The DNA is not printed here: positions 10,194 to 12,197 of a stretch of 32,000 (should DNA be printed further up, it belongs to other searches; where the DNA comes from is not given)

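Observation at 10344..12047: Zn-ribbon + MIDAS-vWA + beta-sandwich protein with the domain order of COPII Sec23/Sec24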

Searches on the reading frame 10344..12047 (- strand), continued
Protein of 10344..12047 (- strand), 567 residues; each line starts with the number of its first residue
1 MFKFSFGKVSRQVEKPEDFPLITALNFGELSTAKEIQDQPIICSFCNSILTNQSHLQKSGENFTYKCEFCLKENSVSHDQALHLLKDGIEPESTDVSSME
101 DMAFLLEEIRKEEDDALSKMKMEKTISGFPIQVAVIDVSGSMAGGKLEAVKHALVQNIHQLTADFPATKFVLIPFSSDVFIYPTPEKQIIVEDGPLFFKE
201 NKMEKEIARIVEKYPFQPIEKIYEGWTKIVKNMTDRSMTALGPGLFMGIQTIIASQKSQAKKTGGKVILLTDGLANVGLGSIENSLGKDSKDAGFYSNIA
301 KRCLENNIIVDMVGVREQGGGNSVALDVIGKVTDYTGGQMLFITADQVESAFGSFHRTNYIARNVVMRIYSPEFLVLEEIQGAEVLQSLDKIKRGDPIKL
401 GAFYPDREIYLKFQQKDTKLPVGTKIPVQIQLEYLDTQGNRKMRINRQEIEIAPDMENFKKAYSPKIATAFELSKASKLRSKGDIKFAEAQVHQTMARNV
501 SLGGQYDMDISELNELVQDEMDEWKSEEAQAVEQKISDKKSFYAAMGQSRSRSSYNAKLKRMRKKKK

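Call 59: search_protein_families(library=pfam, proteins=[L033:2898-4529:+, L036:9866-11146:+, L065:2772-4592:+, L071:953-2224:+, L039:9719-11149:+, P0153], max_evalue=0.01)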
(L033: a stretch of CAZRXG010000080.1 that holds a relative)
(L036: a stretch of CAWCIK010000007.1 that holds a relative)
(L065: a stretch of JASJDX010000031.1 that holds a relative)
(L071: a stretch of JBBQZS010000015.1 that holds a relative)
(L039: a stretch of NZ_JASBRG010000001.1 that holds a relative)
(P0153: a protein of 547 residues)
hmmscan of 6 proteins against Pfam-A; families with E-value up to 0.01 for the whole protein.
L033:2898-4529:+ (543 aa): 5 families
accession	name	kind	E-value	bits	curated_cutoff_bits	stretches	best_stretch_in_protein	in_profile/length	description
PF00092.34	VWA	-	2.4e-20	73.9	23.8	1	50-216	2-171/174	von Willebrand factor type A domain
PF00498.31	FHA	-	3.1e-19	69.6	20.7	1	469-533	1-67/67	FHA domain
PF16697.10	Yop-YscD_cpl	-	2.8e-14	53.6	33.2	1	467-541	17-92/94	Inner membrane component of T3SS, cytoplasmic domain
PF13519.12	VWA_2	-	1.4e-12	48.6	27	1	52-153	3-106/107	von Willebrand factor type A domain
PF13768.12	VWA_3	-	1.4e-09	38.6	27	1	49-206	2-155/155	von Willebrand factor type A domain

L036:9866-11146:+ (426 aa): 3 families
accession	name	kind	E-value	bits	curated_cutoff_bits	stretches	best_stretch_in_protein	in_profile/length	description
PF00092.34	VWA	-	1.1e-17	65.3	23.8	1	48-213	1-167/174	von Willebrand factor type A domain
PF13519.12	VWA_2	-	3.4e-10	40.9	27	1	50-154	2-106/107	von Willebrand factor type A domain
PF13768.12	VWA_3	-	4e-07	30.6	27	1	48-205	2-153/155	von Willebrand factor type A domain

L065:2772-4592:+ (606 aa): 3 families
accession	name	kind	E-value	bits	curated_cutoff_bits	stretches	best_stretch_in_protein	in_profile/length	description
PF00092.34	VWA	-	3.1e-15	57.3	23.8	1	41-206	2-170/174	von Willebrand factor type A domain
PF13519.12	VWA_2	-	3.2e-13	50.7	27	1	43-144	3-106/107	von Willebrand factor type A domain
PF13768.12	VWA_3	-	2.5e-06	28.1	27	1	40-197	2-155/155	von Willebrand factor type A domain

L071:953-2224:+ (423 aa): 3 families
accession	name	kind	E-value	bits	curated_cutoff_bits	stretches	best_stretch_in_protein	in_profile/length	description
PF00092.34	VWA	-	5.2e-21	76.1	23.8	1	42-213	2-172/174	von Willebrand factor type A domain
PF13768.12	VWA_3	-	1.1e-11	45.4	27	1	41-202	2-155/155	von Willebrand factor type A domain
PF13519.12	VWA_2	-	6.4e-10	40.1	27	1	44-122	3-81/107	von Willebrand factor type A domain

L039:9719-11149:+ (476 aa): 3 families
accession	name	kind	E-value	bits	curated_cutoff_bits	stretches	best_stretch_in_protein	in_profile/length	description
PF00092.34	VWA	-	8.9e-20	72.1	23.8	1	97-266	1-172/174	von Willebrand factor type A domain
PF13768.12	VWA_3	-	4.9e-12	46.6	27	1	97-255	2-155/155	von Willebrand factor type A domain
PF13519.12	VWA_2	-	4.2e-11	43.9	27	1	100-201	3-106/107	von Willebrand factor type A domain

P0153 (547 aa): 4 families
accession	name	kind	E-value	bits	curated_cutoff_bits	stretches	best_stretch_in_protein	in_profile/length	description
PF13519.12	VWA_2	-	5.2e-11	43.6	27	1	135-201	1-57/107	von Willebrand factor type A domain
PF04810.20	zf-Sec23_Sec24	-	5.2e-05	23.6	25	1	67-99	1-35/39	Sec23/Sec24 zinc finger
PF00092.34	VWA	-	0.0012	19.6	23.8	0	135-243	2-70/174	von Willebrand factor type A domain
PF08033.17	Sec23_BS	-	0.0055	17.7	33.5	0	387-445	31-84/86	Sec23/Sec24 beta-sandwich domain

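Call 64: search_protein_families(library=pfam, alignment_id=A1, max_evalue=0.01)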
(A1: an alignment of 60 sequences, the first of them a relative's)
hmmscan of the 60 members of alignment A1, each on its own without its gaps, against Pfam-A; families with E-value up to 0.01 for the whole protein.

A. member 1, P0001 (567 aa): 4 families
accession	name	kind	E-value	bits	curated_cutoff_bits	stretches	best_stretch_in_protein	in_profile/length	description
PF04811.21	Sec23_trunk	-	5.6e-09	36.4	27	1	133-344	7-222/241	Sec23/Sec24 trunk domain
PF00092.34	VWA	-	6.5e-06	26.9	23.8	1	133-180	3-50/174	von Willebrand factor type A domain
PF13519.12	VWA_2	-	2.2e-05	25.5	27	1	133-181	2-51/107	von Willebrand factor type A domain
PF08033.17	Sec23_BS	-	0.0039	18.2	33.5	0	364-445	3-78/86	Sec23/Sec24 beta-sandwich domain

B. families by the number of members that match (of 60 scanned): 8 families
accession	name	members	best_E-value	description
PF13519.12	VWA_2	60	7.8e-11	von Willebrand factor type A domain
PF04811.21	Sec23_trunk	58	2.4e-13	Sec23/Sec24 trunk domain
PF00092.34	VWA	57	1.2e-10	von Willebrand factor type A domain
PF08033.17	Sec23_BS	55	6e-10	Sec23/Sec24 beta-sandwich domain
PF04810.20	zf-Sec23_Sec24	25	8.4e-05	Sec23/Sec24 zinc finger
PF02741.20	FTR_C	2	9.6e-05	FTR, proximal lobe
PF08271.17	Zn_Ribbon_TF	2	0.00034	TFIIB zinc-binding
PF13768.12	VWA_3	1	0.0088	von Willebrand factor type A domain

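Call 72: predict_structure(alignment_id=A2)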
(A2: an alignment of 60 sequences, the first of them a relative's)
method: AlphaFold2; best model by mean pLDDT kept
length: 547 residues; sequences in the alignment: 60
mean_pLDDT: 90.0   pTM: 0.89
mean pLDDT of the five models: 90.0, 89.3, 89.0, 88.5, 88.0
residues with pLDDT >= 90: 409; 70-90: 81; 50-70: 49; < 50: 8
segments of 3 or more residues with pLDDT < 50: 541-547
pLDDT, mean of each block of 10 residues (from residue 1): 95 66 62 71 90 96 94 97 96 97 92 96 70 92 94 87 98 96 97 97 96 97 97 98 94 97 95 92 92 95 96 93 91 92 95 94 97 87 94 94 95 95 98 96 96 92 92 88 93 86 87 84 65 61 37
secondary structure, 60 per line:
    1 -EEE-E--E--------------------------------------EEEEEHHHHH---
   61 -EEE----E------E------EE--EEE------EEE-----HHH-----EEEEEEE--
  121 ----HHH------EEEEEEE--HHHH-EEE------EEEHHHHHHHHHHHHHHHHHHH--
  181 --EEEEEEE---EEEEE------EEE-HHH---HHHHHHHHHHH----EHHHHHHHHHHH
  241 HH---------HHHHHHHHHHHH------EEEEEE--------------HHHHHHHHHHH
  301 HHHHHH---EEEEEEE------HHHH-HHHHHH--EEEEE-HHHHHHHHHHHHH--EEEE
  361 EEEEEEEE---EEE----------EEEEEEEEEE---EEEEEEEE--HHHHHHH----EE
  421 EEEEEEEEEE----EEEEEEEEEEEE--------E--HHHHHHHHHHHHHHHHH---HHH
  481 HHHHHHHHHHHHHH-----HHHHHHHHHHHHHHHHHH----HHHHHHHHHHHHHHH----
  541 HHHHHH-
elements in order: E2-4 E48-52 H53-57 E62-64 E87-89 E96-98 E112-118 E134-140 H143-146 E148-150 E157-159 H160-178 E183-189 E193-197 E204-206 H214-224 H230-242 H252-263 E270-275 H290-306 E310-316 H323-326 H328-333 E336-340 H342-354 E357-368 E372-374 E385-394 E398-405 H408-414 E419-430 E435-446 H458-474 H478-494 H500-517 H522-536 H541-546

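Call 74: fold_search(model_id=the predicted structure, library=pdb)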
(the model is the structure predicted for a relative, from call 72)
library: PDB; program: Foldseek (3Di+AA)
matches with E <= 10: 1215; with E <= 0.001: 219
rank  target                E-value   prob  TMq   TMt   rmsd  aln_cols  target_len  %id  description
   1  1m2v_A                2.9e-25  1.00  0.54  0.44   7.7       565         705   12  Crystal Structure of the yeast Sec23/24 heterodimer (released 2002-09-20)
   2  5vng_B                9.1e-25  1.00  0.56  0.44   7.7       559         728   15  Crystal structure of Sec23a/Sec24a/Sec22 complexed with a C-terminal II sorting motif (released 2017-07-05)
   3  2qtv_A                6.8e-24  1.00  0.59  0.46   7.4       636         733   12  Structure of Sec23-Sar1 complexed with the active fragment of Sec31 (released 2008-01-15)
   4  5vnf_A                8.9e-24  1.00  0.56  0.45   7.9       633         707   13  Crystal structure of Sec23a/Sec24a/Sec22 complexed with a C-terminal VV sorting motif (released 2017-07-05)
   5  3egd_A                1.2e-23  1.00  0.54  0.43   7.8       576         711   14  Crystal structure of the mammalian COPII-coat protein Sec23a/24a complexed with the SNARE protein Sec22 and bound to t (released 2008-10-21)
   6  3eh1                  1.4e-23  1.00  0.56  0.43   8.0       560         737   14  Crystal structure of the human COPII-coat protein Sec24b (released 2008-10-21)
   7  3eg9_A                1.4e-23  1.00  0.59  0.46   7.3       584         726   13  Crystal structure of the mammalian COPII-coat protein Sec23/24 bound to the transport signal sequence of membrin (released 2008-10-21)
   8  5vnj_A                1.6e-23  1.00  0.55  0.45   7.9       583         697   13  Crystal structure of Sec23a/Sec24a/Sec22 complexed with a C-terminal FF sorting motif (ERGIC-53) (released 2017-07-05)
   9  9ya0_GF               1.8e-23  1.00  0.58  0.42   7.7       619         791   12  Cryo-EM structure of pre-conoid ring 2 (PCR P2 ring)from Toxoplasma gondii (released 2025-11-19)
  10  5vng_A                1.8e-23  1.00  0.57  0.47   7.7       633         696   12  Crystal structure of Sec23a/Sec24a/Sec22 complexed with a C-terminal II sorting motif (released 2017-07-05)
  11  5vni_B                1.8e-23  1.00  0.56  0.44   7.6       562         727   15  Crystal structure of Sec23a/Sec24a/Sec22 complexed with a C-terminal FA sorting motif (released 2017-07-05)
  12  2nut_A                2.2e-23  1.00  0.56  0.45   7.7       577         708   13  Crystal Structure of the human Sec23a/24a heterodimer, complexed with the SNARE protein Sec22b (released 2007-05-22)
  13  1m2o_A                3.8e-23  1.00  0.54  0.43   7.7       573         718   13  Crystal Structure of the Sec23-Sar1 complex (released 2002-09-20)
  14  5vno_A                4.3e-23  1.00  0.53  0.43   7.9       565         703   13  Crystal structure of Sec23a/Sec24a/Sec22 (released 2017-07-05)
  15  5kyn_A                5.9e-23  1.00  0.57  0.45   7.4       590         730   13  Structure of Sec23 and TANGO1 complex (released 2016-09-07)
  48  8s05_A                1.0e-12  1.00  0.43  0.59   6.9       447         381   16  ArnAB complex an archaeal ortholog of the Sec23/24 core motif (released 2025-10-29)
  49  8s05_B                4.1e-12  1.00  0.44  0.60   6.7       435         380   15  ArnAB complex an archaeal ortholog of the Sec23/24 core motif (released 2025-10-29)
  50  5a8j                  8.9e-11  1.00  0.39  0.54   7.6       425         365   15  Crystal structure of the ArnB paralog VWA2 from Sulfolobus acidocaldarius (released 2016-06-22)
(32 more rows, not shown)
